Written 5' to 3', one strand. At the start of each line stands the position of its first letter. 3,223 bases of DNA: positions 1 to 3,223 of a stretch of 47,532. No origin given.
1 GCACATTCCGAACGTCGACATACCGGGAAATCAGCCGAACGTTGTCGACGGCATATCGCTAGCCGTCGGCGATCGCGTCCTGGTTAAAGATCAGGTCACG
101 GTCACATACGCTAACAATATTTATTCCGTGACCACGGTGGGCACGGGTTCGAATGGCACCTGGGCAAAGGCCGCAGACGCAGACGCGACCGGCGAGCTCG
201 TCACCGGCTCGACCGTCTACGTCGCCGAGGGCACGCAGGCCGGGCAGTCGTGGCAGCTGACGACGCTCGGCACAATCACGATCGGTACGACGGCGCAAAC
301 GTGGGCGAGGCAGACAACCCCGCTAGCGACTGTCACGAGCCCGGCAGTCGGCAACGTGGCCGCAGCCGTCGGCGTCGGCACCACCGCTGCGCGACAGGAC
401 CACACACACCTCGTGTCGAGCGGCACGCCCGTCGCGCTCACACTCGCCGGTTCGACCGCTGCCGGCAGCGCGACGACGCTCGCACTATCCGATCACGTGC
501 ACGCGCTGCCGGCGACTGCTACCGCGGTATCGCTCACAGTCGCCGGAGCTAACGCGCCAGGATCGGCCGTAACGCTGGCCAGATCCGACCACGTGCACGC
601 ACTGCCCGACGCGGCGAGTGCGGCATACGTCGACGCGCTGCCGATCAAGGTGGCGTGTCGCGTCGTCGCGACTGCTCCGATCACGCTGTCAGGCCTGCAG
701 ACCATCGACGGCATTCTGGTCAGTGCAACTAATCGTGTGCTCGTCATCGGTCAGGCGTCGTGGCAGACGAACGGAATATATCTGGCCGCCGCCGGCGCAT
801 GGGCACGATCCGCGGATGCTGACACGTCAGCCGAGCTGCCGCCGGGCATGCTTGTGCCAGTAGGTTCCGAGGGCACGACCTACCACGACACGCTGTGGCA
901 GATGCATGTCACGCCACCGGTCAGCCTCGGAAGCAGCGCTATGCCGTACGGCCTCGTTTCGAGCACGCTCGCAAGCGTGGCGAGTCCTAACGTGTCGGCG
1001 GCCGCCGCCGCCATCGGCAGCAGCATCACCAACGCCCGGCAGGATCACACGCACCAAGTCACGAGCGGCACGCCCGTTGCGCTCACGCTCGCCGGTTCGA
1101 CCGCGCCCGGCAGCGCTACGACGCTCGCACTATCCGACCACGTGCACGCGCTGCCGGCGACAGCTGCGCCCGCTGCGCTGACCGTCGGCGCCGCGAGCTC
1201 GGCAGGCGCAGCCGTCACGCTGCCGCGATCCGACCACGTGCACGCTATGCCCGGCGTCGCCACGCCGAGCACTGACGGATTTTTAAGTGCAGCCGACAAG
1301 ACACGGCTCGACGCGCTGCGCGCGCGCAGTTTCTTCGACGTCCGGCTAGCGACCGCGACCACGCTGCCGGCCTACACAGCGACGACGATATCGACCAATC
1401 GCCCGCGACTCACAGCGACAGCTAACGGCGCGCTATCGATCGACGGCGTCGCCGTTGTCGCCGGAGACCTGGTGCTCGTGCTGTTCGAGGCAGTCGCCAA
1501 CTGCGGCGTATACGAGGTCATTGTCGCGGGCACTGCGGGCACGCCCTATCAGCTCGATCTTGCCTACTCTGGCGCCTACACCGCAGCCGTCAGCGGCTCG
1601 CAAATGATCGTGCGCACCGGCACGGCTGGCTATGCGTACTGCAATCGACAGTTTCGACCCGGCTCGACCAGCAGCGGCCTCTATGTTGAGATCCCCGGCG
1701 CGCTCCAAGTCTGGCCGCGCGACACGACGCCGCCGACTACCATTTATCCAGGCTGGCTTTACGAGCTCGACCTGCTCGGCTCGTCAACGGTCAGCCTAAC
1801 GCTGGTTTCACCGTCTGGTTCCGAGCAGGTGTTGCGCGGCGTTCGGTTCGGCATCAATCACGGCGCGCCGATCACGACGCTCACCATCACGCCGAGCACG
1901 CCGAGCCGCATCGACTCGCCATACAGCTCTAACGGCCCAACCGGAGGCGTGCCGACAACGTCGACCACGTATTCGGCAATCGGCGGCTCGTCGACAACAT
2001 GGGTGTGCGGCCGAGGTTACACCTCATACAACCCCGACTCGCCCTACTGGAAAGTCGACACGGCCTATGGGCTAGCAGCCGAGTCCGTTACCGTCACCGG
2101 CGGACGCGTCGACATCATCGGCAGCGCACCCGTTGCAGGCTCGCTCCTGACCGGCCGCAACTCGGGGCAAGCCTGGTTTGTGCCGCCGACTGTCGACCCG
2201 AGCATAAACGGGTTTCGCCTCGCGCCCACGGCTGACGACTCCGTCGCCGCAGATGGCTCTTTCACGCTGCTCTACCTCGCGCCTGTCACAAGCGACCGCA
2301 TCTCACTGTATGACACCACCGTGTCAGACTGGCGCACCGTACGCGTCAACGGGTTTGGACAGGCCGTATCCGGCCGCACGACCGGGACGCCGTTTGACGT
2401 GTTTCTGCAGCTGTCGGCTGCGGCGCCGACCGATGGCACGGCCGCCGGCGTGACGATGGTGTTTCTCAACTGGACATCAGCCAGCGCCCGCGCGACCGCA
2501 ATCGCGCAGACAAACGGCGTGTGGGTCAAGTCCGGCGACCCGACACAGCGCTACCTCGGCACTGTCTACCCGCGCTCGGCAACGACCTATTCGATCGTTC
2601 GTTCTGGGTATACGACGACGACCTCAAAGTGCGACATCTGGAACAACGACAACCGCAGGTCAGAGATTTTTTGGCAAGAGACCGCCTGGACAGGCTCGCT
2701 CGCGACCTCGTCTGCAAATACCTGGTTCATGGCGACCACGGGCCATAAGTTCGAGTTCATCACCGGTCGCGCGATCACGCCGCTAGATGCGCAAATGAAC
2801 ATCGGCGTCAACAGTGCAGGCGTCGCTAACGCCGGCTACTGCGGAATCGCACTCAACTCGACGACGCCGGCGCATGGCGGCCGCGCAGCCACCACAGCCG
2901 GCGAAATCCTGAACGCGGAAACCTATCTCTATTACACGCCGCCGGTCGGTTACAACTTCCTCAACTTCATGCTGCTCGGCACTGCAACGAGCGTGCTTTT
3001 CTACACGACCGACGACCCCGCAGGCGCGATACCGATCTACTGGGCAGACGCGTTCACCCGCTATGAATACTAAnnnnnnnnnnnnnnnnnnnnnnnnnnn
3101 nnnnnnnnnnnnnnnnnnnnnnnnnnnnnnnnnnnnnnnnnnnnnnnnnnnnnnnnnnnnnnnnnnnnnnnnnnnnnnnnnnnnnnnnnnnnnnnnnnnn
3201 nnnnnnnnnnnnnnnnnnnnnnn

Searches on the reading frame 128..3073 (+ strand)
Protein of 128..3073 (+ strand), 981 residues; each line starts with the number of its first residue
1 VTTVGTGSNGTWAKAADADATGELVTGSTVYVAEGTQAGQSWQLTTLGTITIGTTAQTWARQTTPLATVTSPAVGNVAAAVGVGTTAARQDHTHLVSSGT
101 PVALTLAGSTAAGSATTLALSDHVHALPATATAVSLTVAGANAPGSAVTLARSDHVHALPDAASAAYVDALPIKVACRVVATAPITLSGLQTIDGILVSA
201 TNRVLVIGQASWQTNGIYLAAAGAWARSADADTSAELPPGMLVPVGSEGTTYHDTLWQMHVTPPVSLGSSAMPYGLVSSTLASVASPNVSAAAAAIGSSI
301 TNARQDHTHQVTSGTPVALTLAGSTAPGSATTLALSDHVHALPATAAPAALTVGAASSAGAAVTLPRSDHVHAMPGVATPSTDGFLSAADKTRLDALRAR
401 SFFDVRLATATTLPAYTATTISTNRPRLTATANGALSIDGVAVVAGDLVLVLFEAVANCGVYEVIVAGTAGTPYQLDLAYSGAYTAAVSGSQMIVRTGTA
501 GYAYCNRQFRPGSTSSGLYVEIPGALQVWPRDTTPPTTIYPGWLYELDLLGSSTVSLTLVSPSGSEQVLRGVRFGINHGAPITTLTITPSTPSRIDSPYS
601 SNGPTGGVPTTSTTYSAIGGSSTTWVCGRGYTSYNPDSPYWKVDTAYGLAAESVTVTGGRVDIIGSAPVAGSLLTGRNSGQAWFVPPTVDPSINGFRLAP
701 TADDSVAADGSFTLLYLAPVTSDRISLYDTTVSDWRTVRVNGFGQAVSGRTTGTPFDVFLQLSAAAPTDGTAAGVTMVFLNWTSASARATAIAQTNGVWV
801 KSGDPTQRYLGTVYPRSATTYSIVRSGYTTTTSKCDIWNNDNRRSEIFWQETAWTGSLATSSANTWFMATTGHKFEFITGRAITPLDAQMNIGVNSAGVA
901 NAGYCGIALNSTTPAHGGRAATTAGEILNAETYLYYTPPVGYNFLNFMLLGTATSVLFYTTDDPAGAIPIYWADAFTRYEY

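Call 35: search_protein_families(library=phrogs, proteins=[window:128-3073:+], max_evalue=0.001)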
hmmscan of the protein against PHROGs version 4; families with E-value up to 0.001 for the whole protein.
window:128-3073:+ (981 aa): 10 families
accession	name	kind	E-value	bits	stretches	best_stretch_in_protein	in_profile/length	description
phrog_11518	-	tail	3.1e-34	119.3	2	171-351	163-339/812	tail fiber protein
phrog_2647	-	head and packaging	5.8e-34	118.7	2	161-361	105-303/336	head decoration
phrog_27782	-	unknown function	1.4e-29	104.3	1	168-303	161-296/644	-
phrog_16867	-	unknown function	3.4e-24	86.4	1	172-278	73-178/631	-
phrog_17264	-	unknown function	4.5e-24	85.9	1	178-309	2-132/147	-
phrog_24595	-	head and packaging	1.4e-21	78.2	1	140-238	14-110/325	virion structural protein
phrog_14570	-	unknown function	1.3e-19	71.3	1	160-293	155-288/540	-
phrog_2824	-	head and packaging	8.7e-14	51.4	1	169-274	928-1032/1151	virion structural protein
phrog_6907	-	unknown function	0.00025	22.3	1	349-401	41-92/99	-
phrog_14824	-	unknown function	0.00086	18.6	1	198-278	47-122/719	-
